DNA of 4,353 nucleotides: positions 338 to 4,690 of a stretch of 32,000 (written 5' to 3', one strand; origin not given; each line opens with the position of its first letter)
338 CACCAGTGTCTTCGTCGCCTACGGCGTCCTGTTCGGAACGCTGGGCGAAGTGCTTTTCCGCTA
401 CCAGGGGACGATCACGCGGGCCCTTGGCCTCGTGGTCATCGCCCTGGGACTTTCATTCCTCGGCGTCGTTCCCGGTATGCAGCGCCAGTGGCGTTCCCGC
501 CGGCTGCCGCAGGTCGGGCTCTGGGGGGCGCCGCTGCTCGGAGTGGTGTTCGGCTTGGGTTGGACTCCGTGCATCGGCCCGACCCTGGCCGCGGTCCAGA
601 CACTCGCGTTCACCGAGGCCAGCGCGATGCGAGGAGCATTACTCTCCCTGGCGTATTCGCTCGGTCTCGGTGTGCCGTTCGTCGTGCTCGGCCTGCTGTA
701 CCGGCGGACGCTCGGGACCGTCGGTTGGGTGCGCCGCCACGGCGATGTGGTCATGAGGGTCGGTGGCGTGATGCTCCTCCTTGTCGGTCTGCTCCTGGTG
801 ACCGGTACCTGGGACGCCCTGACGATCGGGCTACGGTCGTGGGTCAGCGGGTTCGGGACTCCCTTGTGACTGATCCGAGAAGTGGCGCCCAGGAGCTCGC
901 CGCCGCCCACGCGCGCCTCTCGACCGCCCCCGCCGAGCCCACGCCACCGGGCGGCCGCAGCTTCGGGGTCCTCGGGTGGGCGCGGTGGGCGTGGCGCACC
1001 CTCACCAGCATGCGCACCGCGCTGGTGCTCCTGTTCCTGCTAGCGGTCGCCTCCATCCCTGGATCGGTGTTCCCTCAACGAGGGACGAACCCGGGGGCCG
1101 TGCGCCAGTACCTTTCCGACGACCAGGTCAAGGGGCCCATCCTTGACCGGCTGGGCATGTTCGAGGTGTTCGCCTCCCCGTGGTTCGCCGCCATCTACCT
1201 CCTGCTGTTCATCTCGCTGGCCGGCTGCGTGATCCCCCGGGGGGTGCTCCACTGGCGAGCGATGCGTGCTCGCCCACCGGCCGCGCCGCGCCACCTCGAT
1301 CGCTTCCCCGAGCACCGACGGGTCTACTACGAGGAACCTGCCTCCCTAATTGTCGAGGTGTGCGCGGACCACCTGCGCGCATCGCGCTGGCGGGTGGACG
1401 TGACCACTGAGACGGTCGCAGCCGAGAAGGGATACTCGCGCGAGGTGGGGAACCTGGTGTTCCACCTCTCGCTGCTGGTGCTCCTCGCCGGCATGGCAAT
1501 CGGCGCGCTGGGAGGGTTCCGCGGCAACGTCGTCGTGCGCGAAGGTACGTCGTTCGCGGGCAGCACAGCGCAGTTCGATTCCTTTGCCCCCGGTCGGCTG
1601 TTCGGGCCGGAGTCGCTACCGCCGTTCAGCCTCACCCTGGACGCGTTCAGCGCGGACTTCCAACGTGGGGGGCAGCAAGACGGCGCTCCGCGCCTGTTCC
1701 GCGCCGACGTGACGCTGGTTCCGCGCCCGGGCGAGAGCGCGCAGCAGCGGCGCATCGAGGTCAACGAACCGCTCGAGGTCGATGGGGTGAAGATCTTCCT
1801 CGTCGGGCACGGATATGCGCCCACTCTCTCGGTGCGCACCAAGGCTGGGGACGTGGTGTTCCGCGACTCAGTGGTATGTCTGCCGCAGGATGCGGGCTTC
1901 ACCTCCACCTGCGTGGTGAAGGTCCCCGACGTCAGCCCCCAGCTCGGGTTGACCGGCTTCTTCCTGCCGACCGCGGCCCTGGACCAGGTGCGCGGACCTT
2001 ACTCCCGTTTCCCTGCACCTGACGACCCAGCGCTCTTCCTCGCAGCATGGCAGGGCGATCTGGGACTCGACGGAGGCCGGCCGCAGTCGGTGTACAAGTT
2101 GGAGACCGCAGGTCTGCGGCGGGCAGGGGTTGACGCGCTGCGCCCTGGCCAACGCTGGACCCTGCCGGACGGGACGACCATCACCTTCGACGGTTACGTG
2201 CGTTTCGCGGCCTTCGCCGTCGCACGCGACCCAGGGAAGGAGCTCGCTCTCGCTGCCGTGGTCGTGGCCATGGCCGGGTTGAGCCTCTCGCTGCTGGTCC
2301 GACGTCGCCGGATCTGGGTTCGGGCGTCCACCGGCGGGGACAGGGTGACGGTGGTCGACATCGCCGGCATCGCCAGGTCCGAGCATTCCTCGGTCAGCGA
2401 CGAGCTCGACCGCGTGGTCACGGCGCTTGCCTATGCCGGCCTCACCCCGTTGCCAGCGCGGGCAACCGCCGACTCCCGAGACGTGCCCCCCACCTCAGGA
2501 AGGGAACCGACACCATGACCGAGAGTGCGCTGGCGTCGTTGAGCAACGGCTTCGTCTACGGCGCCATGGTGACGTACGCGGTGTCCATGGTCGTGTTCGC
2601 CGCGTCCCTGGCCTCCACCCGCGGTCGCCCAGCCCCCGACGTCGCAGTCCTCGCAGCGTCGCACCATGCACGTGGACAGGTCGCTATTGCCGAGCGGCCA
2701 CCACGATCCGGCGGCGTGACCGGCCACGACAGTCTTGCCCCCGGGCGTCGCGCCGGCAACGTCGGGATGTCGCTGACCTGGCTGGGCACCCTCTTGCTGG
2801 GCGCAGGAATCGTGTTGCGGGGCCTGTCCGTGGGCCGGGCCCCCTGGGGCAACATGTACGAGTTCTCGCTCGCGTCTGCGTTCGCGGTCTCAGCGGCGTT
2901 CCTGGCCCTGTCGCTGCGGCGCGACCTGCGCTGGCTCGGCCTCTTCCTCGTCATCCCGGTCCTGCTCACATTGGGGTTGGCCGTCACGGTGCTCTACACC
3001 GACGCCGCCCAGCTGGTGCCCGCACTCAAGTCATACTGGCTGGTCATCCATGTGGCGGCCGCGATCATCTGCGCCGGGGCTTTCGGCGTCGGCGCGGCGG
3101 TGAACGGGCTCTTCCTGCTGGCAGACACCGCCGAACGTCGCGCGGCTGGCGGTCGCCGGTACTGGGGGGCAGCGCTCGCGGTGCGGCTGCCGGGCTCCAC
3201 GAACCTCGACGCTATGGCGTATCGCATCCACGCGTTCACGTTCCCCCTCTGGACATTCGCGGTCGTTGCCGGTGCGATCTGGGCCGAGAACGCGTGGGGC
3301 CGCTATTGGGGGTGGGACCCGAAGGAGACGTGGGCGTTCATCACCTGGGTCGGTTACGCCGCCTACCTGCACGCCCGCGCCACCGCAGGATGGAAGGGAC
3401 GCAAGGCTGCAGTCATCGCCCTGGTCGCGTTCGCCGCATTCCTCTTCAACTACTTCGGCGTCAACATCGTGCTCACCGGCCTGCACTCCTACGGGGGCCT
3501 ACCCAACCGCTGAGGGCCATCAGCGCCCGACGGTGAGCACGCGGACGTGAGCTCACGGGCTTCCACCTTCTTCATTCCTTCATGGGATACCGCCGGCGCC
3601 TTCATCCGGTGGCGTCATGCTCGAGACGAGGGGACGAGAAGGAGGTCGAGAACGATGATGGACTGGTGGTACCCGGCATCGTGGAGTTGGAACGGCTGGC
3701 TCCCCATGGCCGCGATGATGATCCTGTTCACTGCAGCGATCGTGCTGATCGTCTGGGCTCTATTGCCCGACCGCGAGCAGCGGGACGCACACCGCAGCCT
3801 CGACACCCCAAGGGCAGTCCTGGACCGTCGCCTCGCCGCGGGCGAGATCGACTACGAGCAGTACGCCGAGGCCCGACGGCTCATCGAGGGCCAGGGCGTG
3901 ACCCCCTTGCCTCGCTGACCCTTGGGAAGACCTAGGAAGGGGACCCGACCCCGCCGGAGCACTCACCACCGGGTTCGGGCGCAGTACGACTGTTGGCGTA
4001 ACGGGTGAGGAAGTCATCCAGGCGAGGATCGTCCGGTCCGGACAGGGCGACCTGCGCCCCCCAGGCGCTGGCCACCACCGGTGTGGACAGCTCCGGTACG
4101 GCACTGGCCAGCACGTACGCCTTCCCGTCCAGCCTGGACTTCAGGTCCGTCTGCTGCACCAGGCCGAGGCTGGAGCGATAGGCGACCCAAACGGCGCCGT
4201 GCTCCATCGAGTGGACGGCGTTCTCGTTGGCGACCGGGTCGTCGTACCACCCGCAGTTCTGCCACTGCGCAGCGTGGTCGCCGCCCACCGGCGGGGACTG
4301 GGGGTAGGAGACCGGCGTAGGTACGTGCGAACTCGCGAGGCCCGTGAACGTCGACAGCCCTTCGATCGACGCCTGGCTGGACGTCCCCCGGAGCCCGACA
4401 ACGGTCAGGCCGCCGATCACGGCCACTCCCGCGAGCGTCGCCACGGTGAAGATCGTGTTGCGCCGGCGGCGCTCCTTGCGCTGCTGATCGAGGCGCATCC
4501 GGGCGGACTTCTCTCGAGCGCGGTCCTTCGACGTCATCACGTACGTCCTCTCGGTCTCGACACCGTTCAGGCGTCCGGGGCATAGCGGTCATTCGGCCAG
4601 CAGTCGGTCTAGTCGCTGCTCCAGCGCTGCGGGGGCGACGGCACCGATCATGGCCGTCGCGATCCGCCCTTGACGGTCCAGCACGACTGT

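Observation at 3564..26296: Recurring 11-bp-phased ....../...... direct repeats at eight intergenic sites: candidate CopR-type regulon signature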

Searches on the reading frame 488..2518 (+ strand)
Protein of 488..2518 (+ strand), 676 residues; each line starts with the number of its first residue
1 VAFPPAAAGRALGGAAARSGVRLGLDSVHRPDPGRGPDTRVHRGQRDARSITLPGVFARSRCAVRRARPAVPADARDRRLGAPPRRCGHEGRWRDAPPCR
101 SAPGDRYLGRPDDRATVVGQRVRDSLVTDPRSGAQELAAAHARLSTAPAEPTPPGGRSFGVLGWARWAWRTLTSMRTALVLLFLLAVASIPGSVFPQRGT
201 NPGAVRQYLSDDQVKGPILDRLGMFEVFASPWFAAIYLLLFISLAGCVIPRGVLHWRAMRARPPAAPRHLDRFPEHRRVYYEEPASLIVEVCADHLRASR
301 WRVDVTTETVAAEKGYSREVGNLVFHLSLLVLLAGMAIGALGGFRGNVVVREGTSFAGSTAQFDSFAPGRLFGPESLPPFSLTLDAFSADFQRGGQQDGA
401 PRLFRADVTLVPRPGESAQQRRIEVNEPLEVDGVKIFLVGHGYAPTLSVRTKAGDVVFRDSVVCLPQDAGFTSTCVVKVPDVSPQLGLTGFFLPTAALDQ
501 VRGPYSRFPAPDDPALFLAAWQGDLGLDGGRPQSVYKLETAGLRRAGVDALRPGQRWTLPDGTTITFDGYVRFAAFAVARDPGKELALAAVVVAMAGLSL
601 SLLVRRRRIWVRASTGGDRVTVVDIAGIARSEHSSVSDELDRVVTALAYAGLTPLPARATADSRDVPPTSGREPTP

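Call 7: search_protein_families(library=pfam, proteins=[window:488-2518:+], max_evalue=0.01)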
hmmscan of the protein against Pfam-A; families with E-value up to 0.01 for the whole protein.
window:488-2518:+ (676 aa): 1 family
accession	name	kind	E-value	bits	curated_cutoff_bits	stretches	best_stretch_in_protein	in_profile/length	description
PF05140.19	ResB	-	4.7e-139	464.8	24.6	1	175-641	1-486/486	ResB-like family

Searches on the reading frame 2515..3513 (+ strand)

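Call 7: search_protein_families(library=pfam, proteins=[window:2515-3513:+], max_evalue=0.01)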
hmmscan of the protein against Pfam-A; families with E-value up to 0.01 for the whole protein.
window:2515-3513:+ (332 aa): 1 family
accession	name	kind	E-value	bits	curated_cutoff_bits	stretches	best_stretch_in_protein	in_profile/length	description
PF01578.25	Cytochrom_C_asm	-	4.6e-44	151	29.9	1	111-324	1-212/212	Cytochrome C assembly protein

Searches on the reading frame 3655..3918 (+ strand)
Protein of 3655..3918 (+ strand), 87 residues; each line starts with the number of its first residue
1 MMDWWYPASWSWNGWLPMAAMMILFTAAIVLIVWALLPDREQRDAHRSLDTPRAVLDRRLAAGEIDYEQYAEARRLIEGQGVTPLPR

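Call 56: search_protein_families(library=ncbifam, proteins=[window:3655-3918:+], max_evalue=0.01)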
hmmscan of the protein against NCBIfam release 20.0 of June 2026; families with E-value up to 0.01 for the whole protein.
window:3655-3918:+ (87 aa): 0 families

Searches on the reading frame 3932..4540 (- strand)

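Call 7: search_protein_families(library=pfam, proteins=[window:3932-4540:-], max_evalue=0.01)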
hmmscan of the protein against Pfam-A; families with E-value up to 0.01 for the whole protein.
window:3932-4540:- (202 aa): 1 family
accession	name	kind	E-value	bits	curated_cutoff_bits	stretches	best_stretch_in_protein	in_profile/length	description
PF11303.13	DUF3105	-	8.1e-40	136.3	25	1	72-196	1-130/130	Protein of unknown function (DUF3105)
